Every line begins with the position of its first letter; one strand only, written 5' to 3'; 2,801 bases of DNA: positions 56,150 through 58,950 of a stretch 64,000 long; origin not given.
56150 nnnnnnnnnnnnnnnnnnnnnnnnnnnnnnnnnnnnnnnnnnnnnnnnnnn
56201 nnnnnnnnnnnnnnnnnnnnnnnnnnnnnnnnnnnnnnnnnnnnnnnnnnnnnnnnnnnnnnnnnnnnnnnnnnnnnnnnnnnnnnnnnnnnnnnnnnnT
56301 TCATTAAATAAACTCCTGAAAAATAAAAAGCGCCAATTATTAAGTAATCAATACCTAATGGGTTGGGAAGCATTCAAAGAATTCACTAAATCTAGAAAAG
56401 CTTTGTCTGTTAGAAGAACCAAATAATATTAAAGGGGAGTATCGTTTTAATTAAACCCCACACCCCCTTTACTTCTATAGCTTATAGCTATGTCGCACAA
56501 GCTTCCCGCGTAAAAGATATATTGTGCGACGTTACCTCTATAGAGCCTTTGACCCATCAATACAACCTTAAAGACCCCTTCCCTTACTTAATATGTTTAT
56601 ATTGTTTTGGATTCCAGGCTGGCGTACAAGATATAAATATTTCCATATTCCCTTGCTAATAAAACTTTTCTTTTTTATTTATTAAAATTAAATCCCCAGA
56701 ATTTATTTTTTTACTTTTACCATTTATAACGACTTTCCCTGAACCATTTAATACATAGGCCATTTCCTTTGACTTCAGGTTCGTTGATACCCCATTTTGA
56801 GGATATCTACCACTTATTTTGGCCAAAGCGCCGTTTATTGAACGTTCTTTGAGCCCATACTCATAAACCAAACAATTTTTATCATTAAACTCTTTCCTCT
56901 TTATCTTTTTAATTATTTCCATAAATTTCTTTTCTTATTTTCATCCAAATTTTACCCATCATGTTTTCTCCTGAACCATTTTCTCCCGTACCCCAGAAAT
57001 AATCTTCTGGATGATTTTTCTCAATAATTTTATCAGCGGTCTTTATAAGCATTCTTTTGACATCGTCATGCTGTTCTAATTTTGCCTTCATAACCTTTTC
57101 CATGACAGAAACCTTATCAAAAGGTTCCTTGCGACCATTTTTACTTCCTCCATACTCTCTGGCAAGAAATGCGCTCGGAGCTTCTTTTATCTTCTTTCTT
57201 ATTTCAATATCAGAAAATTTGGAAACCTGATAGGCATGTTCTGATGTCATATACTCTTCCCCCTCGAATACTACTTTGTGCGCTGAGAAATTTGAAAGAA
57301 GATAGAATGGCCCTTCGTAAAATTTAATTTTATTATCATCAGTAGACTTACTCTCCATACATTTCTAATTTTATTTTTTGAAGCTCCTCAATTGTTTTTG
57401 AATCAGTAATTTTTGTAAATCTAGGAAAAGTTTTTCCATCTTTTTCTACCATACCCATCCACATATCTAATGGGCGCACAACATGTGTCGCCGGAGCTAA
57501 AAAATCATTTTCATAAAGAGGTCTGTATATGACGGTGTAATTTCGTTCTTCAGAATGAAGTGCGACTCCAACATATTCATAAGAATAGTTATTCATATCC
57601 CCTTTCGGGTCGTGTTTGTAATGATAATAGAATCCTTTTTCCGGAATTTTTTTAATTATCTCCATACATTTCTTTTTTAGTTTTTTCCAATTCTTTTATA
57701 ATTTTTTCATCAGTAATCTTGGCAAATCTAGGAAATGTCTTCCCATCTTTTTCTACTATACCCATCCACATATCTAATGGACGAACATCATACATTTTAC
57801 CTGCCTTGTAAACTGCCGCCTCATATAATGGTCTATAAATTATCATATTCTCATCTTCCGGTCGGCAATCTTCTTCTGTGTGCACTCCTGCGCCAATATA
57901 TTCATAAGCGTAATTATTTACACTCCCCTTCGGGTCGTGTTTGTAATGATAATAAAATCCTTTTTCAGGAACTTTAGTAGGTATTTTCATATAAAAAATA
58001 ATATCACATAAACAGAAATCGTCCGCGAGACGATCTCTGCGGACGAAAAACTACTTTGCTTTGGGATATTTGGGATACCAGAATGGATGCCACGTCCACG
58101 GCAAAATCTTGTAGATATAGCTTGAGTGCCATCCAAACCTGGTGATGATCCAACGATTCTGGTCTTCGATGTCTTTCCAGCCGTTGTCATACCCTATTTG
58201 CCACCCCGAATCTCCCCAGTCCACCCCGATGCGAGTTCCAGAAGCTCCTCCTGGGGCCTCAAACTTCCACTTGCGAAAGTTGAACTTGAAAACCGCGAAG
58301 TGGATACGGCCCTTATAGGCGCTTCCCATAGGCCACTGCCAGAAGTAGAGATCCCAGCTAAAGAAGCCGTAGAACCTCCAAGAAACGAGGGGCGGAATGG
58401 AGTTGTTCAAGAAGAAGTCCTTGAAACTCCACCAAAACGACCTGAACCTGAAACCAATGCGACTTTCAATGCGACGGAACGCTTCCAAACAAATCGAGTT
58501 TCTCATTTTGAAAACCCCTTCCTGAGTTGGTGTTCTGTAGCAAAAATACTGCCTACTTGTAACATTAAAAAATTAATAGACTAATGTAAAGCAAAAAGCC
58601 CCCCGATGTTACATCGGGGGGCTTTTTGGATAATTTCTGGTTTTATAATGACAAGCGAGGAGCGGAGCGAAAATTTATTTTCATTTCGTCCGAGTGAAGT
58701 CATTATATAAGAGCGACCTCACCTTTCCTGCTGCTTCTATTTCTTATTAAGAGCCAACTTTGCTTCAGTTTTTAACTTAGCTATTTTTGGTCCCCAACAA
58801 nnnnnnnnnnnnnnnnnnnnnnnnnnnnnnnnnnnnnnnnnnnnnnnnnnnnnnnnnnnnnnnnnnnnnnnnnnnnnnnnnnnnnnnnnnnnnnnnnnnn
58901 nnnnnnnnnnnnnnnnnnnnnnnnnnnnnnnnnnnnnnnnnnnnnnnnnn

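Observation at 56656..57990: Cluster of a cupin, a NADAR/YbiA-family protein and two tandem DUF1653-like paralogs with overlapping genes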

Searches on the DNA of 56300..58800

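Call 50: search_rna_families(source=window, start=56300, end=58800, threshold=evalue, max_evalue=1)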
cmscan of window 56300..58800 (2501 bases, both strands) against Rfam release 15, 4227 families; matches with E-value up to 1: 10.
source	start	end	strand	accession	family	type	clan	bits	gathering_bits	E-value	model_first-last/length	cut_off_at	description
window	58593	58767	-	RF04178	BTnc005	Gene; sRNA;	-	34.6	174.8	1.5e-05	1-205/205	no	Bacteroides sRNA BTnc005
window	58590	58714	-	RF00506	Thr_leader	Cis-reg; leader;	-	33.5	55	0.0008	1-118/118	no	Threonine operon leader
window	58589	58700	-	RF00514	His_leader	Cis-reg; leader;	-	30.3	49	0.024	1-126/126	no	Histidine operon leader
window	58476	58627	+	RF04184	BTnc060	Gene; sRNA;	-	28.3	228.9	0.091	1-213/213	no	Bacteroides sRNA BTnc060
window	58595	58689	-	RF02844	RefA9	Gene; antisense;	-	28.3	49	0.13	1-64/64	no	Enterococcus sRNA A9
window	58526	58629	+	RF02495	ohsC_RNA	Gene; antitoxin;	-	27.1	50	0.26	1-77/77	no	Oppression of Hydrophobic ORF by sRNA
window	58562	58630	+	RF00514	His_leader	Cis-reg; leader;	-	24.9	49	0.31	1-126/126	no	Histidine operon leader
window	58566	58656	-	RF01770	rimP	Cis-reg; leader;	-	23.1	47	0.9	1-102/102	no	Gammaprotebacteria rimP leader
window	58503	58637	+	RF00557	L10_leader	Cis-reg; leader;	-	22.9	44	0.63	1-138/138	no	Ribosomal protein L10 leader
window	58593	58647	-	RF02901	AaHKsRNA41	Gene; sRNA;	-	20.5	97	0.08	1-187/187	no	Aggregatibacter sRNA 41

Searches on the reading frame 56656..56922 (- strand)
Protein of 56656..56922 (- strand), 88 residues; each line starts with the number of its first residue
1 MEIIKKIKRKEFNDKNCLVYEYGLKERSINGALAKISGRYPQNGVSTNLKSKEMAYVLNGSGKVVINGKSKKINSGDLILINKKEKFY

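Call 3: search_protein_families(library=pfam, proteins=[window:56656-56922:-], max_evalue=0.1)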
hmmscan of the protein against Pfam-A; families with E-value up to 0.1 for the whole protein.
window:56656-56922:- (88 aa): 5 families
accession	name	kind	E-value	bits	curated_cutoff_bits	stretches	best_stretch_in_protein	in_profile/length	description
PF07883.17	Cupin_2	-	9.7e-05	22.5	27.2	1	51-85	19-52/70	Cupin domain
PF05899.18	Cupin_3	-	0.0006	19.9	23.5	1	47-84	21-59/74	EutQ-like cupin domain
PF06249.18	EutQ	-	0.002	18.4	21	1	49-86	93-130/152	Ethanolamine utilisation protein EutQ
PF02311.25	AraC_binding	-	0.0025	18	21.1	1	53-85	25-57/135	AraC-like ligand binding domain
PF00190.28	Cupin_1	-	0.0042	17.1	22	1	40-80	43-90/151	Cupin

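Call 4: search_protein_families(library=ncbifam, proteins=[window:56656-56922:-], max_evalue=0.1)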
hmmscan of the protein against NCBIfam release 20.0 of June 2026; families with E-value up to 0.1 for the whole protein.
window:56656-56922:- (88 aa): 6 families
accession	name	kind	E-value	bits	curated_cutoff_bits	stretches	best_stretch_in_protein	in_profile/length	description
NF047455.1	TF_Staph_AryK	equivalog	0.0026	16.1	850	1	48-87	19-58/759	transcriptional regulator AryK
NF010025.2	PRK13500.1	equivalog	0.0077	15.8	525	1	35-86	21-73/282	HTH-type transcriptional activator RhaR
NF010027.0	PRK13502.1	equivalog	0.018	14.5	384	1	35-86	21-73/282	HTH-type transcriptional activator RhaR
TIGR01002.1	hlyII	subfamily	0.029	14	245.6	1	20-75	105-158/313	beta-channel forming cytolysin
NF010026.0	PRK13501.1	equivalog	0.037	13.2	363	1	36-85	22-72/290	HTH-type transcriptional activator RhaR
TIGR00218.1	manA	equivalog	0.067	12.3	116.2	1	46-85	305-344/359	mannose-6-phosphate isomerase, class I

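Call 67: list_cluster_members(proteins=[P0001, P0010, P0121, window:56656-56922:-])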
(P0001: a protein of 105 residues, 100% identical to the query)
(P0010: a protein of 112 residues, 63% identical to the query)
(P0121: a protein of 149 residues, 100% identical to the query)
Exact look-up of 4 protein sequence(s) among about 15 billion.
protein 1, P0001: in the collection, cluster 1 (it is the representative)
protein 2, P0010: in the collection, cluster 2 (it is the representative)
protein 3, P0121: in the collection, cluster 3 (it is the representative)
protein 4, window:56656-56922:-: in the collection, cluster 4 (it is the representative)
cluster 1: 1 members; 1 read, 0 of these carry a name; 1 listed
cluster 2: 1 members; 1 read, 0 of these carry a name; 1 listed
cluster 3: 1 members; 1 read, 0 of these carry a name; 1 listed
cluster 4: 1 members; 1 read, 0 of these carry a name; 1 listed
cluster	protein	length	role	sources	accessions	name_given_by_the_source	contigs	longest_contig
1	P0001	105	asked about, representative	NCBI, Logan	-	-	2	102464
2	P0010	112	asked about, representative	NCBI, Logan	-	-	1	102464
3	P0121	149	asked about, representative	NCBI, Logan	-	-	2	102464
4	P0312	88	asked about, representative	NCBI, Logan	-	-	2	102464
